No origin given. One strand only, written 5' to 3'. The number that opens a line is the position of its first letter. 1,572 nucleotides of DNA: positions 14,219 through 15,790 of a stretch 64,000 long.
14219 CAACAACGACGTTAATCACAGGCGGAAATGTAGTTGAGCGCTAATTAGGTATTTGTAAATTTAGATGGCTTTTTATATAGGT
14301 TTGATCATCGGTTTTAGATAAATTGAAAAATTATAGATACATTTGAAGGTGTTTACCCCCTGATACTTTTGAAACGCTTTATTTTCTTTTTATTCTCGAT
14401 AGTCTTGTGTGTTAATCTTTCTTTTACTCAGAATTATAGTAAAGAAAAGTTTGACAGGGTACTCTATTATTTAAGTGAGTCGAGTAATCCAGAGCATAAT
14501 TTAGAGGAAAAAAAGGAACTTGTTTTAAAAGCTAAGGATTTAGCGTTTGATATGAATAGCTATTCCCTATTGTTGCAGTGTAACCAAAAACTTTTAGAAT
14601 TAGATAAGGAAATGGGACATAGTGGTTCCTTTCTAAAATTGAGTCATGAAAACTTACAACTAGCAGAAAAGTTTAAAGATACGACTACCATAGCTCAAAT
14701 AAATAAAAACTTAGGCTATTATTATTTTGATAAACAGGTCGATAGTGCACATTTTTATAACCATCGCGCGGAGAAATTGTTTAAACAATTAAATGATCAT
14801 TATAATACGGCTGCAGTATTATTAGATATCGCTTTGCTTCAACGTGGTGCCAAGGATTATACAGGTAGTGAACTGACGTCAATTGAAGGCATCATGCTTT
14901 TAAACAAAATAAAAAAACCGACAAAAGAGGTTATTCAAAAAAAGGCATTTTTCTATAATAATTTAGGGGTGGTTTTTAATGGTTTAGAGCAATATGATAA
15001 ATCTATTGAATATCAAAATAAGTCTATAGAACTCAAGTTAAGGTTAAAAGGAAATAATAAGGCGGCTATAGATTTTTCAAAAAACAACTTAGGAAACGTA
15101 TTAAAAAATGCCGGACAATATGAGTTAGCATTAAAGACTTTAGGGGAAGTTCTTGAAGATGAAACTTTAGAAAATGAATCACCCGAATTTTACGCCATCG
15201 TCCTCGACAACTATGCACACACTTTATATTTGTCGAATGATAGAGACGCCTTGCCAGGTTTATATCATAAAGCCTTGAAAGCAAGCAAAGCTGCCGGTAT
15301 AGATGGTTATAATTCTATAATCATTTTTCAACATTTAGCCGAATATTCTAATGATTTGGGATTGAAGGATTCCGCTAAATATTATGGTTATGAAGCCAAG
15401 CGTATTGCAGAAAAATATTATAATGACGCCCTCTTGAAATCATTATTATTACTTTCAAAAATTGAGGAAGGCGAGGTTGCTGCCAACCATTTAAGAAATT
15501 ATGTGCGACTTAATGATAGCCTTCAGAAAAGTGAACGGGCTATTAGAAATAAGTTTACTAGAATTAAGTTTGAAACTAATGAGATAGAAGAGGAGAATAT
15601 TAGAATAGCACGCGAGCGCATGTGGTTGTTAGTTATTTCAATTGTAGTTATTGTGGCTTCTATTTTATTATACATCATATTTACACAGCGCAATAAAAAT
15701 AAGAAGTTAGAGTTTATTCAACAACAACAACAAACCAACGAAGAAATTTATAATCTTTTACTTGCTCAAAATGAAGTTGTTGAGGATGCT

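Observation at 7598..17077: Tandem array of three paralogous 48-aa acidic lipopeptide genes upstream of an extracytoplasmic-TPR histidine kinase and LuxR response regulator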

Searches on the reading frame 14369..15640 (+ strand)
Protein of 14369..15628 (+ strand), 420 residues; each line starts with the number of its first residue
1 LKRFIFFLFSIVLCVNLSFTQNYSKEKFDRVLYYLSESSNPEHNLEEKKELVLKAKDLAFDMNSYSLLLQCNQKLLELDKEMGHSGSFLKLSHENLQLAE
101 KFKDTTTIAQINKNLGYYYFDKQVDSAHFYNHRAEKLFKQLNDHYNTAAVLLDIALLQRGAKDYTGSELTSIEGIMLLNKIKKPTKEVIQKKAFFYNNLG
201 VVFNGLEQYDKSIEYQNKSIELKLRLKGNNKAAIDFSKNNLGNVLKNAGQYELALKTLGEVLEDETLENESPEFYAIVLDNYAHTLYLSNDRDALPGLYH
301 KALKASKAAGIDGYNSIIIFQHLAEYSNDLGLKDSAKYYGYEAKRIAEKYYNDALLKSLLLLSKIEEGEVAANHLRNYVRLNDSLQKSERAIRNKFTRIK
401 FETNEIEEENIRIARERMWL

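Call 16: find_related_loci(query=A2, collection=genome_contigs, flank=6000)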
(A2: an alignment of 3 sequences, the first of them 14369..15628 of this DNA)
Query A2 (420 aa) in genome_contigs; peptide patterns used: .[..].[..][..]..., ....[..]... (x = any residue, [..] = any of these).
143 stretches matched a pattern; 4 encode a relative of the query (tblastn E <= 1e-3); 4 distinct loci.
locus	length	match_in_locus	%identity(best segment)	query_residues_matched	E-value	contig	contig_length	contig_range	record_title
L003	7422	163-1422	86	1-420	0e+0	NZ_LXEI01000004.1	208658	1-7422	Tamlana agarivorans strain JW-26 contig4, whole genome shotgun sequence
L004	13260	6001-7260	67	1-420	1e-176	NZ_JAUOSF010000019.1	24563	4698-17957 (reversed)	Tamlana sp. 2_MG-2023 strain B2R14_2 LDKKHJEO_19, whole genome shotgun sequence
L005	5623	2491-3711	67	14-420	1e-175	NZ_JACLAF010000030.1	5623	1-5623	Tamlana sp. I1 Scaffold29_1, whole genome shotgun sequence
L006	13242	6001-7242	65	6-419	7e-176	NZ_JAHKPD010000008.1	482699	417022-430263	Pseudotamlana agarivorans strain I2M19 I2M19_I2M19_contig_6, whole genome shotgun sequence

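Call 26: find_homologous_proteins(query=window:14369-15628:+, max_evalue=0.00001)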
Query window:14369-15628:+ (420 aa): 569 proteins with E <= 0.00001 among 8000 candidates; the best 120 are listed.
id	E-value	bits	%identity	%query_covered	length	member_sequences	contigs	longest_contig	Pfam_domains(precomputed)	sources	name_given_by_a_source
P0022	2.8e-259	878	100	97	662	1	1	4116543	PF00515.35,PF13424.13,PF07730.20,PF02518.32,PF13181.13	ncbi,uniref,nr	ncbi:tetratricopeptide repeat-containing sensor histidine kinase [Pseudotamlana carrageenivorans]|un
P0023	2.4e-220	750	81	100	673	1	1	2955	PF00515.35,PF13424.13,PF07730.20,PF02518.32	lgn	-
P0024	1.9e-219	747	82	100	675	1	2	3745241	PF00515.35,PF13424.13,PF07730.20,PF02518.32,PF13181.13,PF07719.24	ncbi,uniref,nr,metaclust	ncbi:sensor histidine kinase [Tamlana sp. s12]|uniref:ATP-binding protein n=1 Tax=Tamlana sp. s12 Ta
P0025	7.0e-193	659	88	82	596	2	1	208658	PF00515.35,PF13424.13,PF07730.20,PF02518.32,PF13374.13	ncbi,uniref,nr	ncbi:tetratricopeptide repeat-containing sensor histidine kinase [Pseudotamlana agarivorans]|uniref:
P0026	2.1e-169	582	67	97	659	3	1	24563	PF13424.13,PF02518.32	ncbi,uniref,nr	ncbi:sensor histidine kinase [Tamlana sp. 2_MG-2023]|uniref:tetratricopeptide repeat-containing sens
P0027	2.3e-169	582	68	97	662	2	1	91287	PF13424.13,PF07730.20,PF02518.32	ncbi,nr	ncbi:ATP-binding protein [Pseudotamlana haliotis]|nr:tetratricopeptide repeat-containing sensor hist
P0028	3.1e-165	568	67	95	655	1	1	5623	PF00515.35,PF13424.13,PF28559.1,PF07730.20,PF02518.32,PF13181.13,PF07719.24,PF13374.13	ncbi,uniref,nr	ncbi:tetratricopeptide repeat-containing sensor histidine kinase [Tamlana sp. I1]|uniref:tetratricop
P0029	4.0e-122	426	56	92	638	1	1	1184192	PF00515.35,PF13424.13,PF07730.20,PF02518.32,PF13374.13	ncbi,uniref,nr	ncbi:sensor histidine kinase [Seonamhaeicola maritimus]|uniref:Sensor histidine kinase n=1 Tax=Seona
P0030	3.4e-120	420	52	100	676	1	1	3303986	PF00515.35,PF13424.13,PF13176.13,PF07730.20,PF02518.32,PF24885.2,PF07719.24,PF13374.13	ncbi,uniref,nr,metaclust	ncbi:tetratricopeptide repeat-containing sensor histidine kinase [Siansivirga zeaxanthinifaciens]|un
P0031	1.9e-118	414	52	98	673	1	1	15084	PF00515.35,PF13424.13,PF13176.13,PF07730.20,PF02518.32,PF13374.13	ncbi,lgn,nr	ncbi:MAG: sensor histidine kinase [Flaviramulus sp.]|nr:sensor histidine kinase [Flaviramulus sp.] N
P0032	3.2e-115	404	52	98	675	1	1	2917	PF00515.35,PF13424.13,PF07730.20,PF02518.32,PF13181.13,PF07719.24,PF13374.13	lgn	-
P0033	5.5e-115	403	50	100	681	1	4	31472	PF00515.35,PF13424.13,PF28559.1,PF13176.13,PF02518.32,PF24885.2,PF13181.13,PF13374.13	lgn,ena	-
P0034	1.9e-114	401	53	97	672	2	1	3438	PF00515.35,PF13424.13,PF02518.32,PF13181.13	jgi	jgi:signal transduction histidine kinase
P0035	5.1e-114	400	52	92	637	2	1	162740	PF00515.35,PF13424.13,PF07730.20,PF02518.32,PF13181.13,PF07719.24,PF13374.13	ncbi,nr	ncbi:tetratricopeptide repeat-containing sensor histidine kinase [Seonamhaeicola aphaedonensis]|nr:s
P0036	1.0e-113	399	53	96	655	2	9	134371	PF00515.35,PF13424.13,PF02518.32,PF13374.13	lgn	-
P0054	2.0e-108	381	50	99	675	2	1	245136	PF00515.35,PF13424.13,PF13176.13,PF07730.20,PF02518.32,PF24885.2,PF14938.13,PF13181.13,PF07719.24,PF13374.13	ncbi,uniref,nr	ncbi:tetratricopeptide repeat protein [Seonamhaeicola maritimus]|uniref:ATP-binding protein n=1 Tax=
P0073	2.7e-104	368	48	100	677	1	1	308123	PF00515.35,PF13424.13,PF07730.20,PF02518.32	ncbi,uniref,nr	ncbi:two-component sensor histidine kinase [Confluentibacter flavum]|uniref:Two-component sensor his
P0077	5.7e-104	367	56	77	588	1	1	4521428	PF00515.35,PF13424.13,PF13176.13,PF07730.20,PF02518.32,PF13374.13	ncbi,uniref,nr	ncbi:sensor histidine kinase [Mariniflexile litorale]|uniref:Sensor histidine kinase n=1 Tax=Marinif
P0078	1.4e-103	365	56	79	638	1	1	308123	PF00515.35,PF13424.13,PF07730.20,PF02518.32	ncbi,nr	ncbi:ATP-binding protein [Confluentibacter flavum]|nr:sensor histidine kinase [Confluentibacter flav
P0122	8.3e-98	346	46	98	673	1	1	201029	PF00515.35,PF13424.13,PF07730.20,PF02518.32,PF13181.13,PF13374.13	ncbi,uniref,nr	ncbi:ATP-binding protein [Lacinutrix jangbogonensis]|uniref:ATP-binding protein n=1 Tax=Lacinutrix j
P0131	2.6e-97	345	46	97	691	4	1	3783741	PF00515.35,PF13424.13,PF13176.13,PF13181.13,PF07719.24,PF13374.13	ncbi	-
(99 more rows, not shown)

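Call 27: find_encoding_contigs(protein=P0030, flank=5000, max_places=1)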
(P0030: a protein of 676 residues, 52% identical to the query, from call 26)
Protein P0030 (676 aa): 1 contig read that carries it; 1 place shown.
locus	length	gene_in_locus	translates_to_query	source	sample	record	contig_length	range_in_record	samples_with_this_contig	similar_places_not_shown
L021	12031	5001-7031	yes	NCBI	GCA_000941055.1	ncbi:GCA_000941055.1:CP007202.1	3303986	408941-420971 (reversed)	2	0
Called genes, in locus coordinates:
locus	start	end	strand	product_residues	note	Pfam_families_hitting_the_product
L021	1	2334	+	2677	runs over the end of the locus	PF19077:Big_13 (faint), PF26628:DUF8202, PF24893:DUF7743 (faint), PF26628:DUF8202, PF02494:HYR, PF02494:HYR (weak), PF02494:HYR, PF18962:Por_Secre_tail, +6 more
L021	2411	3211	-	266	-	PF00702:Hydrolase (faint), PF08282:Hydrolase_3, PF05116:S6PP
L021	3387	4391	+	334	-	PF00356:LacI, PF00532:Peripla_BP_1, PF13407:Peripla_BP_4, PF13377:Peripla_BP_3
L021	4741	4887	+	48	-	-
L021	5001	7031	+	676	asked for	PF07719:TPR_2 (faint), PF13176:TPR_7 (faint), PF24885:TPR_NPHP3 (weak), PF00515:TPR_1 (weak), PF13374:TPR_10 (faint), PF13424:TPR_12, PF07730:HisKA_3 (weak), PF02518:HATPase_c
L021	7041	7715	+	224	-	PF00072:Response_reg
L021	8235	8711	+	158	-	-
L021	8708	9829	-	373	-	PF13506:Glyco_transf_21, PF00535:Glycos_transf_2, PF10111:Glyco_tranf_2_2, PF13641:Glyco_tranf_2_3, PF13704:Glyco_tranf_2_4 (weak), PF13632:Glyco_trans_2_3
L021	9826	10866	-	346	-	-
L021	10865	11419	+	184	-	PF02075:RuvC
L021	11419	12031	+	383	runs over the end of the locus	PF04055:Radical_SAM, PF06969:HemN_C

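Call 28: find_encoding_contigs(protein=P0029, flank=5000, max_places=1)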
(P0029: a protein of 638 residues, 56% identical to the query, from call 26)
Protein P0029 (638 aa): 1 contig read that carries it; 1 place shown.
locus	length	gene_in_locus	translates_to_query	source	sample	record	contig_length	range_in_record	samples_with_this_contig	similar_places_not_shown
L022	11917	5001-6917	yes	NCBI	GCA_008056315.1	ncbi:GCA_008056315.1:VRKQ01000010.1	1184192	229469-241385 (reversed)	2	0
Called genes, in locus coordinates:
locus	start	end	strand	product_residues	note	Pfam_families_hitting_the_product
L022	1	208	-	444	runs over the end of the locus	PF12708:Pect-lyase_RHGA_epim (faint)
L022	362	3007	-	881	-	PF13620:CarboxypepD_reg, PF13715:CarbopepD_reg_2, PF07715:Plug, PF00593:TonB_dep_Rec_b-barrel, PF14905:OMP_b-brl_3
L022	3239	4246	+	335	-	PF00356:LacI, PF00532:Peripla_BP_1, PF13407:Peripla_BP_4, PF13377:Peripla_BP_3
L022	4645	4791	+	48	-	-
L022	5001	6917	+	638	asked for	PF13374:TPR_10 (faint), PF00515:TPR_1 (faint), PF13424:TPR_12, PF07730:HisKA_3 (faint), PF02518:HATPase_c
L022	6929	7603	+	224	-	PF00072:Response_reg (weak)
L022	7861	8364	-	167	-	PF04306:DUF456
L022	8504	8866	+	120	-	PF03965:Penicillinase_R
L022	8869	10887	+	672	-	PF05569:Peptidase_M56, PF03544:TonB_C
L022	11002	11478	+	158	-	-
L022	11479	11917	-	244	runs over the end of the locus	PF12811:BaxI_1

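Call 29: find_encoding_contigs(protein=P0077, flank=5000, max_places=1)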
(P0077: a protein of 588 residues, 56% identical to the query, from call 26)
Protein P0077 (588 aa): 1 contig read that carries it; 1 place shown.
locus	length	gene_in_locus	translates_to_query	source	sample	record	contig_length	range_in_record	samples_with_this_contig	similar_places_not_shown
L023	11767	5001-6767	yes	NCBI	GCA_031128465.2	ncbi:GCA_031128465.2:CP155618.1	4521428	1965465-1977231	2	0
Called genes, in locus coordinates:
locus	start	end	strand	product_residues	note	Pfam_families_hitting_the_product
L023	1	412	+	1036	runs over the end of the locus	PF08448:PAS_4, PF00989:PAS, PF08448:PAS_4, PF13426:PAS_9, PF01590:GAF, PF00158:Sigma54_activat, PF14532:Sigma54_activ_2, PF25601:AAA_lid_14, +7 more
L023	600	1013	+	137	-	PF25056:DUF7793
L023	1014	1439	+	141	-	PF25056:DUF7793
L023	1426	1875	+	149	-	PF00989:PAS, PF08448:PAS_4, PF13426:PAS_9, PF08447:PAS_3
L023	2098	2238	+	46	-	PF18930:DUF5679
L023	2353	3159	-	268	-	PF00702:Hydrolase (weak), PF08282:Hydrolase_3, PF05116:S6PP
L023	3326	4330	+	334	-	PF00356:LacI, PF00532:Peripla_BP_1, PF13407:Peripla_BP_4, PF13377:Peripla_BP_3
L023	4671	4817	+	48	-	-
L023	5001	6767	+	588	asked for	PF00515:TPR_1 (faint), PF13176:TPR_7 (faint), PF13374:TPR_10 (faint), PF13424:TPR_12, PF07730:HisKA_3 (weak), PF02518:HATPase_c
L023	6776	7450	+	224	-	PF00072:Response_reg (weak)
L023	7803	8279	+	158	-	-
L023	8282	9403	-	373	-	PF13506:Glyco_transf_21, PF13641:Glyco_tranf_2_3, PF00535:Glycos_transf_2, PF10111:Glyco_tranf_2_2, PF13704:Glyco_tranf_2_4 (weak), PF13632:Glyco_trans_2_3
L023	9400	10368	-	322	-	PF03706:LPG_synthase_TM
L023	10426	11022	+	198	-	PF02075:RuvC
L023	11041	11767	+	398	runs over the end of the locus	PF04055:Radical_SAM, PF06969:HemN_C (weak)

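Call 30: find_encoding_contigs(protein=P0122, flank=5000, max_places=1)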
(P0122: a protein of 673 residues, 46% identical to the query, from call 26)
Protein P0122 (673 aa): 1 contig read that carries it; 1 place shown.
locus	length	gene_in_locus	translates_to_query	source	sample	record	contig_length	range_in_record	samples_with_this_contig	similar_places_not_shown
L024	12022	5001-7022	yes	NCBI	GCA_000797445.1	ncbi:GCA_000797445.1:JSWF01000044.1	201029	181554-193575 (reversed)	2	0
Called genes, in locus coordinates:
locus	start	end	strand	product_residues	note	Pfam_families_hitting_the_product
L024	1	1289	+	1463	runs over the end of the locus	PF00929:RNase_T, PF02811:PHP, PF07733:DNA_pol3_alpha, PF17657:DNA_pol3_finger, PF14579:HHH_6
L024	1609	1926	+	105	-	PF00085:Thioredoxin, PF00578:AhpC-TSA (faint), PF08534:Redoxin (faint), PF13098:Thioredoxin_2, PF13905:Thioredoxin_8 (faint)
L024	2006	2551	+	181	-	PF00574:CLP_protease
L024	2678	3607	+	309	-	PF01882:DUF58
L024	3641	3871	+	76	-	-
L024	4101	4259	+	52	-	-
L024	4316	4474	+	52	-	-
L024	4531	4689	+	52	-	-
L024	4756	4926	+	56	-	-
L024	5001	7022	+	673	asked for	PF13181:TPR_8 (faint), PF00515:TPR_1 (weak), PF13374:TPR_10 (faint), PF13424:TPR_12, PF07730:HisKA_3 (faint), PF02518:HATPase_c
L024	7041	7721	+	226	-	PF00072:Response_reg (weak)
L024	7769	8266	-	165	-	PF04306:DUF456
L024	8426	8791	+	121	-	PF03965:Penicillinase_R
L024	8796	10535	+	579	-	PF05569:Peptidase_M56, PF03544:TonB_C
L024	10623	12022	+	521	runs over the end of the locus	PF05569:Peptidase_M56, PF03544:TonB_C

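Call 33: search_solved_structures(query=window:14369-15628:+, max_evalue=1)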
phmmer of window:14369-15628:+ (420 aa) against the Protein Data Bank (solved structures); distinct sequences matched with E-value up to 1: 16.
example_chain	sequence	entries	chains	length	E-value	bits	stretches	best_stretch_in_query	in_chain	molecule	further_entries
7obi_A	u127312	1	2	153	2.7e-07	33.4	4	192-263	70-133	CTPR-rv4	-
8bu0_A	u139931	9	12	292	0.00028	23.5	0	193-261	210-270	Consensus tetratricopeptide repeat protein | Crystal structure of an 8-repeat consensus TPR superhelix with Zinc. | Monomer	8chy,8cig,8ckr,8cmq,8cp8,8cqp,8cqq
9gzg_A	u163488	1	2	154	0.005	19.3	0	194-226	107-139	Engineered CTPR protein with glutamic acids for conductivity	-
8ch0_A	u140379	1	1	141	0.01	18.3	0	196-262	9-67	Consensus tetratricopeptide repeat protein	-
2fo7_A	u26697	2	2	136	0.012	18.1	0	195-257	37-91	SYNTHETIC CONSENSUS TPR PROTEIN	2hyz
5o09_1C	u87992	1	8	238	0.023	17.2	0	189-242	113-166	Bacterial kinesin light chain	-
5o01_A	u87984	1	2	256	0.028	16.9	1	187-242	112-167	BKLC (bacterial kinesin-light chain-like)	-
9qhc_A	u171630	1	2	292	0.048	16.1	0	192-261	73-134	Engineered tetratricopeptide repeat protein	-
2avp_A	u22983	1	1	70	0.14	14.6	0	196-263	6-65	synthetic consensus TPR protein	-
3nf1_A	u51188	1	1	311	0.24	13.8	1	115-251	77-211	Kinesin light chain 1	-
5oj8_A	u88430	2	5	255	0.27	13.6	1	143-253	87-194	Kinesin light chain 1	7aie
1na0_A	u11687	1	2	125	0.29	13.5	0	196-263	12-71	designed protein CTPR3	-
7ai4_A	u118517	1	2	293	0.53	12.7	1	143-253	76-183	Isoform C of Kinesin light chain 1,Isoform C of Kinesin light chain 1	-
7y4i_A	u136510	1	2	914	0.61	12.5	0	193-350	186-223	Probable UDP-N-acetylglucosamine--peptide N-acetylglucosaminyltransferase SPINDLY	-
8dtf_A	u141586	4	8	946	0.66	12.4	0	193-350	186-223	Probable UDP-N-acetylglucosamine--peptide N-acetylglucosaminyltransferase SPINDLY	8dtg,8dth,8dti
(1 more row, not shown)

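Call 38: find_encoding_contigs(protein=P0054, flank=5000, max_places=1)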
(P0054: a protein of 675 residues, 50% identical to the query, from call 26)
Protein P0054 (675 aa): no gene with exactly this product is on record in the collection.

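Call 39: find_encoding_contigs(protein=P0073, flank=5000, max_places=1)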
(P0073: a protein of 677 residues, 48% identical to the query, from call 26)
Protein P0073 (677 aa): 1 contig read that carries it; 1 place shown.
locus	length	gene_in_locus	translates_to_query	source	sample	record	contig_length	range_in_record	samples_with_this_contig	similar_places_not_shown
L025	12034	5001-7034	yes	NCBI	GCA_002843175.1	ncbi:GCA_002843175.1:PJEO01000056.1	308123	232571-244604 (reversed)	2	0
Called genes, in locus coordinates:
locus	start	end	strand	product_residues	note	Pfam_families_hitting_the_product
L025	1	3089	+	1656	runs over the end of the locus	PF26628:DUF8202, PF13385:Laminin_G_3, PF02210:Laminin_G_2 (faint)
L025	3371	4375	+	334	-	PF00356:LacI, PF00532:Peripla_BP_1, PF13407:Peripla_BP_4, PF13377:Peripla_BP_3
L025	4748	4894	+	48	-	-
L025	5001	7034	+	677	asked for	PF00515:TPR_1 (faint), PF13424:TPR_12 (weak), PF07730:HisKA_3 (weak), PF02518:HATPase_c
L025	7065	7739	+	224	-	PF00072:Response_reg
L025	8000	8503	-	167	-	PF04306:DUF456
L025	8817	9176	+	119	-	PF03965:Penicillinase_R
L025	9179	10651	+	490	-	PF05569:Peptidase_M56, PF03544:TonB_C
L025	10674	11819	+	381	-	PF12895:ANAPC3 (faint), PF24575:TPR_Slam (faint), PF07719:TPR_2 (faint), PF13174:TPR_6 (faint), PF13176:TPR_7 (faint), PF13181:TPR_8 (faint), PF14559:TPR_19, PF00515:TPR_1 (weak), +9 more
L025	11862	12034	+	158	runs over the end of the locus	-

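Call 40: find_encoding_contigs(protein=P0078, flank=5000, max_places=1)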
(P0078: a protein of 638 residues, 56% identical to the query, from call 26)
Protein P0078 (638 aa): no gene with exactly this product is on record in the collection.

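Call 41: find_encoding_contigs(protein=P0131, flank=5000, max_places=1)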
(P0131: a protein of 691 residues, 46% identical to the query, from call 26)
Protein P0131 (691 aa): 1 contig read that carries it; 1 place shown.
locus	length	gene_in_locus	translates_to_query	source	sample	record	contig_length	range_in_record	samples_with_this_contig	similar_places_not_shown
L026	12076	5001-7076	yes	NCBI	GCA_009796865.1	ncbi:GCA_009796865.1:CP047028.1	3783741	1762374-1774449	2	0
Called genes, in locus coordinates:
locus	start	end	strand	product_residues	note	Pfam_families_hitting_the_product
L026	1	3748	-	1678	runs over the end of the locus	PF04357:TamB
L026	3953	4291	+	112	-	PF07883:Cupin_2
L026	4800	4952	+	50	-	-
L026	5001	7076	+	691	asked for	PF07719:TPR_2 (faint), PF13176:TPR_7 (faint), PF13181:TPR_8 (faint), PF13374:TPR_10 (faint), PF00515:TPR_1 (weak), PF13424:TPR_12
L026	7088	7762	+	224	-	PF00072:Response_reg (weak)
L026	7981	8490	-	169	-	PF04306:DUF456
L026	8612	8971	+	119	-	PF03965:Penicillinase_R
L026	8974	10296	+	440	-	PF05569:Peptidase_M56, PF03544:TonB_C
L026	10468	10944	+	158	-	-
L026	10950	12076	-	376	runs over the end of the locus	PF13506:Glyco_transf_21, PF00535:Glycos_transf_2, PF10111:Glyco_tranf_2_2 (weak), PF13641:Glyco_tranf_2_3, PF13632:Glyco_trans_2_3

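Call 71: predict_structure(alignment_id=A10)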
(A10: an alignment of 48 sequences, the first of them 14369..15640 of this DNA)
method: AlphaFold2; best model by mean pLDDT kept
length: 424 residues; sequences in the alignment: 48
mean_pLDDT: 89.2   pTM: 0.79
mean pLDDT of the five models: 89.2, 89.1, 89.1, 87.0, 86.2
residues with pLDDT >= 90: 281; 70-90: 108; 50-70: 32; < 50: 3
segments of 3 or more residues with pLDDT < 50: 19-21
pLDDT, mean of each block of 10 residues (from residue 1): 75 64 75 94 93 94 89 90 86 91 92 92 88 95 97 94 88 94 92 96 91 95 91 95 97 98 93 94 97 96 86 88 97 97 92 92 96 95 83 71 66 67 63
secondary structure, 60 per line:
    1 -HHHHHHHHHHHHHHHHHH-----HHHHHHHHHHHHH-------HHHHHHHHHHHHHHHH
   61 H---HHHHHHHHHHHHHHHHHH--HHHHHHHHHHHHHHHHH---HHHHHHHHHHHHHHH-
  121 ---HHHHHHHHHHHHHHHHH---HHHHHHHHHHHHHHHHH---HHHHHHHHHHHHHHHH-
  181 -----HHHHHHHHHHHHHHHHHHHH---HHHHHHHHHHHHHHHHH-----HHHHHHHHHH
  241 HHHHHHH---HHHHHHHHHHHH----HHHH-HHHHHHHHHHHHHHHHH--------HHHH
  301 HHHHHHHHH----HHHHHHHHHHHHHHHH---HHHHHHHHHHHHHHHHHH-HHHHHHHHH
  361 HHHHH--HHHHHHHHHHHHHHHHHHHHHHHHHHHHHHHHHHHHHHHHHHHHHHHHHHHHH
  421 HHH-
elements in order: H2-19 H25-37 H45-61 H65-82 H85-101 H105-119 H124-140 H144-160 H164-179 H186-205 H209-225 H231-247 H251-262 H267-270 H272-288 H297-309 H314-329 H333-350 H352-365 H368-423
